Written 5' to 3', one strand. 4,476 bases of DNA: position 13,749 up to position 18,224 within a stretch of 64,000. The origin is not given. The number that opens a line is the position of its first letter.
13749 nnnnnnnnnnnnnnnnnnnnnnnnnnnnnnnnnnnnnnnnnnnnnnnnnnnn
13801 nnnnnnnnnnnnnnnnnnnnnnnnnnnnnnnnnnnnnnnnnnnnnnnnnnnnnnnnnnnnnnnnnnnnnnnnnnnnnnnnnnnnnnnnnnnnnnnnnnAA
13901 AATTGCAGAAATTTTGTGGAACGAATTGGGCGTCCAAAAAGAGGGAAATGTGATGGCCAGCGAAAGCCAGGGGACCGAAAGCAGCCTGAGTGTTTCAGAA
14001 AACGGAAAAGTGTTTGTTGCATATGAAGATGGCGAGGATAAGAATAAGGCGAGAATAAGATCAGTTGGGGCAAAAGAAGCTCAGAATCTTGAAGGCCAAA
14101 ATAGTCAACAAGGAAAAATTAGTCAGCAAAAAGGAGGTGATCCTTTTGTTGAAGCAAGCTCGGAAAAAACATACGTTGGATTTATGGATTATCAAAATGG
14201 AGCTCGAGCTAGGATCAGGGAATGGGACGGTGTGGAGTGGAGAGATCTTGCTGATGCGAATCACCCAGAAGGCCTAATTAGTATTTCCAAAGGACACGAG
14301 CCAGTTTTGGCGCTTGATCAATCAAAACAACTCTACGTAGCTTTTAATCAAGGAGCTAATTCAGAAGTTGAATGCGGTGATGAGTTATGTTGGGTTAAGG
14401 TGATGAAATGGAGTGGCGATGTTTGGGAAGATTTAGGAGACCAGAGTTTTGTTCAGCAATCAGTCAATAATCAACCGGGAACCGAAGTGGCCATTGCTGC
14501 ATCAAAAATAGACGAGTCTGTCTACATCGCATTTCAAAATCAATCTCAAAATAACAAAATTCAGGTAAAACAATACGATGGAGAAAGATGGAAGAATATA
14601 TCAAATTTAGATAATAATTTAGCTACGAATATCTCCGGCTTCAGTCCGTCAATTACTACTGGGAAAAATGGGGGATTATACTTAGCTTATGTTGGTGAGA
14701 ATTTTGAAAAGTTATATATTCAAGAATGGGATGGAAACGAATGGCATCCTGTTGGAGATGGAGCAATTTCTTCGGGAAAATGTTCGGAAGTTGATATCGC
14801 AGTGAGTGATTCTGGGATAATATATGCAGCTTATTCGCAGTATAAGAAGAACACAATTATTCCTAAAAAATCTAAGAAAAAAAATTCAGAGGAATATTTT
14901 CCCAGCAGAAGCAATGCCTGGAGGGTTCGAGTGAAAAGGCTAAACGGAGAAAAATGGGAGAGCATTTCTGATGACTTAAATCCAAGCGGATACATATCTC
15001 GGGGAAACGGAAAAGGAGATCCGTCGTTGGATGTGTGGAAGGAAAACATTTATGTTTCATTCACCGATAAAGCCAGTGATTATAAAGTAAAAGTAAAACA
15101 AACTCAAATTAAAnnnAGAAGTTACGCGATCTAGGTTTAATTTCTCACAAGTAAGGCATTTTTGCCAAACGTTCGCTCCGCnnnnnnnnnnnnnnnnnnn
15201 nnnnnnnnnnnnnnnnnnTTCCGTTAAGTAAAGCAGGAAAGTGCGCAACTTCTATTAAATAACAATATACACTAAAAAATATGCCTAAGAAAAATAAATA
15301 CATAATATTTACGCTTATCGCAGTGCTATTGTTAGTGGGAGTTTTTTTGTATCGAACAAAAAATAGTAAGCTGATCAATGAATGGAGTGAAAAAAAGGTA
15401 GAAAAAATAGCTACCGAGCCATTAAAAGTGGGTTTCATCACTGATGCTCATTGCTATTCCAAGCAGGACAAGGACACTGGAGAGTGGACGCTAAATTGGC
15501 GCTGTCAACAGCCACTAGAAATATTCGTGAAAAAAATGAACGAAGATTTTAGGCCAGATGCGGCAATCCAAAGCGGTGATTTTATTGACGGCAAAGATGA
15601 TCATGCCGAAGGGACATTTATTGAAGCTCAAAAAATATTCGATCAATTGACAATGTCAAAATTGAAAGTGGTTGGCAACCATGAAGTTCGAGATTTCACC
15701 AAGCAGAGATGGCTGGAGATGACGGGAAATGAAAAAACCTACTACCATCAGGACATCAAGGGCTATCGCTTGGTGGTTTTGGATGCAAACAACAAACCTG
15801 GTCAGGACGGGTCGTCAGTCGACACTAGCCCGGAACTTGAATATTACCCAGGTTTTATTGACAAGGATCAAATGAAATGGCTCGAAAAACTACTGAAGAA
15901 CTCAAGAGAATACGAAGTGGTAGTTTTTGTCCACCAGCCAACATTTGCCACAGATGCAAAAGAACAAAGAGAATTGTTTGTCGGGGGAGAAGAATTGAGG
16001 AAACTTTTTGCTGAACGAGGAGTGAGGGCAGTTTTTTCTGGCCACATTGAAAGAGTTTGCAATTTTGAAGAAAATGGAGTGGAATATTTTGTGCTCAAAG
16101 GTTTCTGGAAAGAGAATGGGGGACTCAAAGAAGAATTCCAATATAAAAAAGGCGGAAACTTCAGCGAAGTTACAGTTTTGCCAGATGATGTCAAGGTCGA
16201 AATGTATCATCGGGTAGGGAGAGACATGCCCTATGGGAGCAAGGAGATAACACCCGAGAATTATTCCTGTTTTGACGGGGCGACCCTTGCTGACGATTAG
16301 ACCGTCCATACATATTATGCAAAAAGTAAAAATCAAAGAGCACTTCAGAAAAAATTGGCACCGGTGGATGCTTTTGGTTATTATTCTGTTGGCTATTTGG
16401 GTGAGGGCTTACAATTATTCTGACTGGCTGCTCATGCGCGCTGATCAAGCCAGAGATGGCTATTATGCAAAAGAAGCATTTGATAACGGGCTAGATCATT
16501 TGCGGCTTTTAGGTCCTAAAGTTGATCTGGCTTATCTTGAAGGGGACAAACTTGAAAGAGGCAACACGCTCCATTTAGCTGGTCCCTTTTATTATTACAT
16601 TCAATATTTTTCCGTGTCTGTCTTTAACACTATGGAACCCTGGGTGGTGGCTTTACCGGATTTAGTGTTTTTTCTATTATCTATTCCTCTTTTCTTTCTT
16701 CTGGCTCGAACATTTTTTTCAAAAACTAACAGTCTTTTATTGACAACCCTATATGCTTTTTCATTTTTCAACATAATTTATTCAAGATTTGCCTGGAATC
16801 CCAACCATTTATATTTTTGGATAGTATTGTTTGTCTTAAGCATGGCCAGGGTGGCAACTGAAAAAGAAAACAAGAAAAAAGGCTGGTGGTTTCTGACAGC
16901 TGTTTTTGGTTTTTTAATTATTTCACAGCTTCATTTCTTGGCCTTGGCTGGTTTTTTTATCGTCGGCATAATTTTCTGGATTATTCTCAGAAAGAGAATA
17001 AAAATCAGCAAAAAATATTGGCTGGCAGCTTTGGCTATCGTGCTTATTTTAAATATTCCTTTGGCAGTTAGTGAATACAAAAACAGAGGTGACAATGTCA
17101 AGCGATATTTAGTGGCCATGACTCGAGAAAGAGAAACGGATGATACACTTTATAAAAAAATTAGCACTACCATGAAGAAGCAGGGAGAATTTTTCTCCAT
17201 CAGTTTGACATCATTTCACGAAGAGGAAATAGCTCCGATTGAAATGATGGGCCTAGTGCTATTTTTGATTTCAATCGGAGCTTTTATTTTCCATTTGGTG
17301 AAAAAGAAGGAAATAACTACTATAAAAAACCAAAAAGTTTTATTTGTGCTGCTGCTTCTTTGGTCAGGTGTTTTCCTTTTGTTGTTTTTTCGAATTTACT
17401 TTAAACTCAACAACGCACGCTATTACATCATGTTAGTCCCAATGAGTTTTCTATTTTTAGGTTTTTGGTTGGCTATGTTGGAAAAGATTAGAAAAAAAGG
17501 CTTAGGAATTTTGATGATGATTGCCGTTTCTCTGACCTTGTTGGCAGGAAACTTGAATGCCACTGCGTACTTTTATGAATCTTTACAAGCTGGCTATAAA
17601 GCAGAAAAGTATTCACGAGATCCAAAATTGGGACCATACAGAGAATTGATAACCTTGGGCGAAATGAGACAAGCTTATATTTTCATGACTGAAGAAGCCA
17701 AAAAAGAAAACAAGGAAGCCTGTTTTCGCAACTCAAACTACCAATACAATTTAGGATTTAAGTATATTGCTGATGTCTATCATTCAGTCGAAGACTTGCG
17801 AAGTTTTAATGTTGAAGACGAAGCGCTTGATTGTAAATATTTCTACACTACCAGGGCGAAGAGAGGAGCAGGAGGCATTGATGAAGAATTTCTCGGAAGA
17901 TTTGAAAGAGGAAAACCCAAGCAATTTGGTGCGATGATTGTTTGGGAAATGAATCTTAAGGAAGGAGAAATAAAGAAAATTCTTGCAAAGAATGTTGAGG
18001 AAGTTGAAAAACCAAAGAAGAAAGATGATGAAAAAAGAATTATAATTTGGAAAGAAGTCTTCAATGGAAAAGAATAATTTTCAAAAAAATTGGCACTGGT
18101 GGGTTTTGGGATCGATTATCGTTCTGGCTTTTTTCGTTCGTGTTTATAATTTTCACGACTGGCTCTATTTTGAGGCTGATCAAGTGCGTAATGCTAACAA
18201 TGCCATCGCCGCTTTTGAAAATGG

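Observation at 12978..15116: Fusion of a degenerate metallophosphoesterase domain to a WDG-x2-W beta-propeller-like repeat array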

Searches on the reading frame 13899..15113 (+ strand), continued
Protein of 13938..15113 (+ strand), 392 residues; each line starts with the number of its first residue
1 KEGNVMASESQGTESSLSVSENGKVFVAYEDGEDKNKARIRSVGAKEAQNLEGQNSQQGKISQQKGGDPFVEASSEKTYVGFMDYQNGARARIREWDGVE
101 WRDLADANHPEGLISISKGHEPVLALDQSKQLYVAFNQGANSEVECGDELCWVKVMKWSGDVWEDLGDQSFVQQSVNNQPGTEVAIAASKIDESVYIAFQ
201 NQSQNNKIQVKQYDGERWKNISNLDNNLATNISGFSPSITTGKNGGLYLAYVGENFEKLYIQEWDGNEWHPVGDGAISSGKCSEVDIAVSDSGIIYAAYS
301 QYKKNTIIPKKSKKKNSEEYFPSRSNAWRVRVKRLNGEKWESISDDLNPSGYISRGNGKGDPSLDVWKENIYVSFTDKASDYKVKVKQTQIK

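Call 84: search_protein_families(library=pfam, proteins=[P0006, P0008], max_evalue=0.001)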
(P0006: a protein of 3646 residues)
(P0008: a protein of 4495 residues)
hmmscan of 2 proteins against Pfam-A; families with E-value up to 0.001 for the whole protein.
P0006 (3646 aa): 7 families
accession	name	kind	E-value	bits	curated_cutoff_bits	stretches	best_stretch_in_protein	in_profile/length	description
PF12768.13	Rax2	-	7.6e-21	75.1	28.8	0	2154-2230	96-169/254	Rax2 C-terminal beta propeller domain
PF00932.25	LTD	-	4.3e-12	46.8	34.3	1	2952-3077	3-108/109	Lamin Tail Domain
PF13573.12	SprB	-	1.8e-11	43.9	28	1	971-999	8-37/37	SprB repeat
PF18962.6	Por_Secre_tail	-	1.4e-09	38.6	27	1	3589-3643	16-72/75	Secretion system C-terminal sorting domain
PF23589.2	WH_AprA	-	0.0001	23.2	27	0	2399-2446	34-82/94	AprA winged helix domain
PF19565.4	DUF6087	-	0.0004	21.1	27.1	0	1663-1684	45-66/99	Family of unknown function (DUF6087)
PF19081.6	Ig_7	-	0.00066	20.4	27.3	0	1037-1104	4-63/84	Ig-like domain CHU_C associated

P0008 (4495 aa): 8 families
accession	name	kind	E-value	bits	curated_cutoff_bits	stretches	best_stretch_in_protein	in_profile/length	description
PF13517.12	FG-GAP_3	-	4.9e-77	254.9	26.9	12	756-815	1-60/61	FG-GAP-like repeat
PF13385.13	Laminin_G_3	-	1.3e-38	133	27.6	2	2058-2212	1-150/151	Concanavalin A-like lectin/glucanases superfamily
PF02494.22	HYR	-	1.3e-23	83.6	21.7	2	1478-1561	2-81/81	HYR domain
PF13573.12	SprB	-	4.1e-11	42.8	28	1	893-927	3-37/37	SprB repeat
PF18962.6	Por_Secre_tail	-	4.8e-11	43.2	27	1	4417-4491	1-74/75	Secretion system C-terminal sorting domain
PF02210.31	Laminin_G_2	-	1.3e-06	29.3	22.9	0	2142-2200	51-114/126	Laminin G domain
PF23237.1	HYR_4C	-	5.6e-05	23.7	27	1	2821-2875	16-73/73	HYR-like domain with 4 cysteines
PF01839.29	FG-GAP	-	0.00011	22.5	22.1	0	554-584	3-27/37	FG-GAP repeat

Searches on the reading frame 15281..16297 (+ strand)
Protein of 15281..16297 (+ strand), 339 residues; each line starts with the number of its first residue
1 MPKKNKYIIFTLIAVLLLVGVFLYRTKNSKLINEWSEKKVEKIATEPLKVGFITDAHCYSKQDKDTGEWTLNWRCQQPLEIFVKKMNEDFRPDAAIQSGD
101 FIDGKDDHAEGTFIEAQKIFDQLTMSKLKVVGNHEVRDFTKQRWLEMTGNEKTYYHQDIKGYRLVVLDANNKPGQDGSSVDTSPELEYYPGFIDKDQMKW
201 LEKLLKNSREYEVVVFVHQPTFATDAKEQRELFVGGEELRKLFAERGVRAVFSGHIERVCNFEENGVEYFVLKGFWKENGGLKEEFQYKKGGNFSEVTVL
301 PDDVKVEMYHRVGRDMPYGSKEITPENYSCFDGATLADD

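Call 3: search_protein_families(library=pfam, proteins=[window:15281-16297:+], max_evalue=0.1)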
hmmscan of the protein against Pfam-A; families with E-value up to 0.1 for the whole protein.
window:15281-16297:+ (339 aa): 1 family
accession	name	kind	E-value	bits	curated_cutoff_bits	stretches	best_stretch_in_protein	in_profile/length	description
PF00149.33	Metallophos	-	2.3e-11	45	21.5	1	48-256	1-188/191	Calcineurin-like phosphoesterase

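Call 4: search_protein_families(library=ncbifam, proteins=[window:15281-16297:+], max_evalue=0.1)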
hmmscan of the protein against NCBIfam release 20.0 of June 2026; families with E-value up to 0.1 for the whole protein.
window:15281-16297:+ (339 aa): 4 families
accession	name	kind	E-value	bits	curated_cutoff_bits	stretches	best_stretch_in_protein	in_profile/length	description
NF050112.1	PhdiestSpdARhizob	equivalog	7.3e-13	48.8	400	1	93-273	41-214/264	2', 3'cyclic nucleotide phosphodiesterase SpdA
TIGR03767.1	P_acnes_RR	hypoth_equivalog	8.9e-05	21.3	330.75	1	176-227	303-354/496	TIGR03767 family metallophosphoesterase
NF008359.0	PRK11148.1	equivalog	0.00016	21.3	225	1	43-267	10-215/275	3',5'-cyclic-AMP phosphodiesterase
NF053699.1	bfi_fam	equivalog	0.074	13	100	0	4-50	61-107/131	Bfi1 family immunity protein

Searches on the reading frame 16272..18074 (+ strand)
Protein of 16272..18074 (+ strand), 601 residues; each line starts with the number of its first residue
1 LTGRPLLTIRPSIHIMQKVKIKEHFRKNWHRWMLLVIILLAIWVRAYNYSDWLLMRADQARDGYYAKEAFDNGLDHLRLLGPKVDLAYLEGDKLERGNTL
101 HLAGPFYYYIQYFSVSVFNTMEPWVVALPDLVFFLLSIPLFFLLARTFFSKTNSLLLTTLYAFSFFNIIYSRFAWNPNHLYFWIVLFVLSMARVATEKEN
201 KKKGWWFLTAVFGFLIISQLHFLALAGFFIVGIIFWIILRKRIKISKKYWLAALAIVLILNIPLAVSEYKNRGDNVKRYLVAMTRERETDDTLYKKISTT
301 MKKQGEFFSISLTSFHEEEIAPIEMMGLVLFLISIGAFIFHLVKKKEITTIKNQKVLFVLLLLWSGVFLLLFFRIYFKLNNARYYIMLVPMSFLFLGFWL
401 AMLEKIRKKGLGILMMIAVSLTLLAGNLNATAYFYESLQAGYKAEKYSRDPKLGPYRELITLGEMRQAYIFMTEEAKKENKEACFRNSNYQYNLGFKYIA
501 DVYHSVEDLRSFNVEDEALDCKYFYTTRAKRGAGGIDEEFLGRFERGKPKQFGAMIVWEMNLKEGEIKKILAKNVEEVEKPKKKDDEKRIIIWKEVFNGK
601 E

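Call 3: search_protein_families(library=pfam, proteins=[window:16272-18074:+], max_evalue=0.1)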
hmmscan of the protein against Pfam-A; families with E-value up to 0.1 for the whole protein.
window:16272-18074:+ (601 aa): 3 families
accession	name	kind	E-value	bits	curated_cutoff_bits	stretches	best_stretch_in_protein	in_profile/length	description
PF13231.12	PMT_2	-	2.5e-08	34.7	26.1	1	105-263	4-156/160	Dolichyl-phosphate-mannose-protein mannosyltransferase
PF02366.24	PMT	-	0.0025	17.8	22.7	1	113-264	72-230/245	Dolichyl-phosphate-mannose-protein mannosyltransferase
PF04932.20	Wzy_C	-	0.0076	16.5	31.7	1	210-269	7-62/149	O-Antigen ligase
